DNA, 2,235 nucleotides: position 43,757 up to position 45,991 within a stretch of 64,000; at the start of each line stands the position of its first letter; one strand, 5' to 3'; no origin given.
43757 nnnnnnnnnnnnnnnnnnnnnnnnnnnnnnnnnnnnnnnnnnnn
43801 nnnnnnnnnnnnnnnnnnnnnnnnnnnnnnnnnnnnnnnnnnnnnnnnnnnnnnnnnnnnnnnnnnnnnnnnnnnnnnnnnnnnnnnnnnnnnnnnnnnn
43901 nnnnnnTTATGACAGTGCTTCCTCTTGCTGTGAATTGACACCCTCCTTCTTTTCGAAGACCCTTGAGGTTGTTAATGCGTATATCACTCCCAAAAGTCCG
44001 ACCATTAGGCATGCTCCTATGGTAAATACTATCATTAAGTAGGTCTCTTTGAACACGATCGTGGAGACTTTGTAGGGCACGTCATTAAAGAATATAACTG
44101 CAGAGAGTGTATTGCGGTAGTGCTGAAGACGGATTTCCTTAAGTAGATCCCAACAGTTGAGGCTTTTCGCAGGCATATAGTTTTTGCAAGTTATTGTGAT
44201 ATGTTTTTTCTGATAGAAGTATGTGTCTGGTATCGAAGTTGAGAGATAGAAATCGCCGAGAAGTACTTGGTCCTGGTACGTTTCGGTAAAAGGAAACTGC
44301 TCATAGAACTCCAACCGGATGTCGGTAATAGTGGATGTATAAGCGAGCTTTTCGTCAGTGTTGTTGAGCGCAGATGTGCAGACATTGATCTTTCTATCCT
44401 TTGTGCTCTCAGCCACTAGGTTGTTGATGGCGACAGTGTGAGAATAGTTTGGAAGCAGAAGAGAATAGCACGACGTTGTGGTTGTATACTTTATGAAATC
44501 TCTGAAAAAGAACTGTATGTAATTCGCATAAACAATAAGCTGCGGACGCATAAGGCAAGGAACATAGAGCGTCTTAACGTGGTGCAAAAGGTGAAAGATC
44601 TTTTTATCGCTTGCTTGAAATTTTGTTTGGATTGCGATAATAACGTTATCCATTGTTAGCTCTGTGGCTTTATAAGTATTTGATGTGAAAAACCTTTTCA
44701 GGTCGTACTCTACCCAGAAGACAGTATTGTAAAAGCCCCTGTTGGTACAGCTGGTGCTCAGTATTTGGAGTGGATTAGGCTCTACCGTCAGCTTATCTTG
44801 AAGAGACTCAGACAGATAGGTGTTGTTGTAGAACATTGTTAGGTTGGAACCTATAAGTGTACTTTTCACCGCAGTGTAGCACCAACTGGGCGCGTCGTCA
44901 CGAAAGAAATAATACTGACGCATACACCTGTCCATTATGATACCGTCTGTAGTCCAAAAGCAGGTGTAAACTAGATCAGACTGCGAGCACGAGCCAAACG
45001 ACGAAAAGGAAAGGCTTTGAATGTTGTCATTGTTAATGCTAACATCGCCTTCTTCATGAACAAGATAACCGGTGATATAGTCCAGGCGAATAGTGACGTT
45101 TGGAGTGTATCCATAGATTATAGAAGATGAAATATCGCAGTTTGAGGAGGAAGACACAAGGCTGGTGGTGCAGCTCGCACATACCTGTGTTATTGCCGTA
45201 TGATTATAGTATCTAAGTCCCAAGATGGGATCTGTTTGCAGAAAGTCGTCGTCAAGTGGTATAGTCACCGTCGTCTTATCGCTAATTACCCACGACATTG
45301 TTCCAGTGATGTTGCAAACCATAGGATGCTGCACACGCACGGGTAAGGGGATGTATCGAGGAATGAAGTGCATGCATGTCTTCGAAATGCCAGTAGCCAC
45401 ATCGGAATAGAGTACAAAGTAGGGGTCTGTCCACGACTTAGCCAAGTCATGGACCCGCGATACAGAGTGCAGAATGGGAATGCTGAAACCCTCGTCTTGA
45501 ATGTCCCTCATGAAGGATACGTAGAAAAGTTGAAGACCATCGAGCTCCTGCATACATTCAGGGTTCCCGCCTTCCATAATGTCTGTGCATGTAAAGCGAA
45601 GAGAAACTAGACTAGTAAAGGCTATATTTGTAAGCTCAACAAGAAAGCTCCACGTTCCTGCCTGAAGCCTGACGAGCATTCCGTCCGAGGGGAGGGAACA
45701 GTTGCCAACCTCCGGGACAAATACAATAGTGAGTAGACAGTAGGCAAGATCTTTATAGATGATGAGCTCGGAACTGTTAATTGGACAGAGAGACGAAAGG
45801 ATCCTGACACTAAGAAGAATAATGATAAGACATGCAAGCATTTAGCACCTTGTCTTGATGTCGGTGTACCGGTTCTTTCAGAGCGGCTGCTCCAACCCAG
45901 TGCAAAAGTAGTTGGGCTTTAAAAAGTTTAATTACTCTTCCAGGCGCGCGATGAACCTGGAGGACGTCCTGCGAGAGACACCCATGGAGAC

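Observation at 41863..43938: A bacterial-type family II (DHH/DHHA2) pyrophosphatase with CBS regulatory inserts, encoded in a eukaryote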

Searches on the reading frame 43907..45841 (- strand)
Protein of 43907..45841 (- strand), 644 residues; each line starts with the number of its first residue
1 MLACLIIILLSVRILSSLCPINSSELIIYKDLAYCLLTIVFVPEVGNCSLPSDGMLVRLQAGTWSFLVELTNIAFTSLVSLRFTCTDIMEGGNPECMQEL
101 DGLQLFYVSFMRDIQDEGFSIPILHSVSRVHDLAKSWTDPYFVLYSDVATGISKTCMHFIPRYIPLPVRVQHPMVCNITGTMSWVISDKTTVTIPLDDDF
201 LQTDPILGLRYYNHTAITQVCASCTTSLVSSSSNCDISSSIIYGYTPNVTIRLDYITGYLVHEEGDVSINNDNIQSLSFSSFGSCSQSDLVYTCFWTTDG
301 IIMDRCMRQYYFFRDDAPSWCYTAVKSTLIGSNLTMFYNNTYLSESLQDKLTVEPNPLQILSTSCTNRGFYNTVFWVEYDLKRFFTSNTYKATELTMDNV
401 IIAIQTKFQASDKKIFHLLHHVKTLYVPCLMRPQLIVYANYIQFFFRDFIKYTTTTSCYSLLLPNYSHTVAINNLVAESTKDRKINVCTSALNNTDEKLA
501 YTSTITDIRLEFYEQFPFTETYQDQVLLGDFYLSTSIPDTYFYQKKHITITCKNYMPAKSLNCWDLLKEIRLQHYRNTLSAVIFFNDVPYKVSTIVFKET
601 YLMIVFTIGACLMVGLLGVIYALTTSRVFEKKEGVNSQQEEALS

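Call 20: search_protein_families(library=pfam, proteins=[window:43907-45841:-], max_evalue=0.001)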
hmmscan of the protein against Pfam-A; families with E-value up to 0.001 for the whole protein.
window:43907-45841:- (644 aa): 0 families
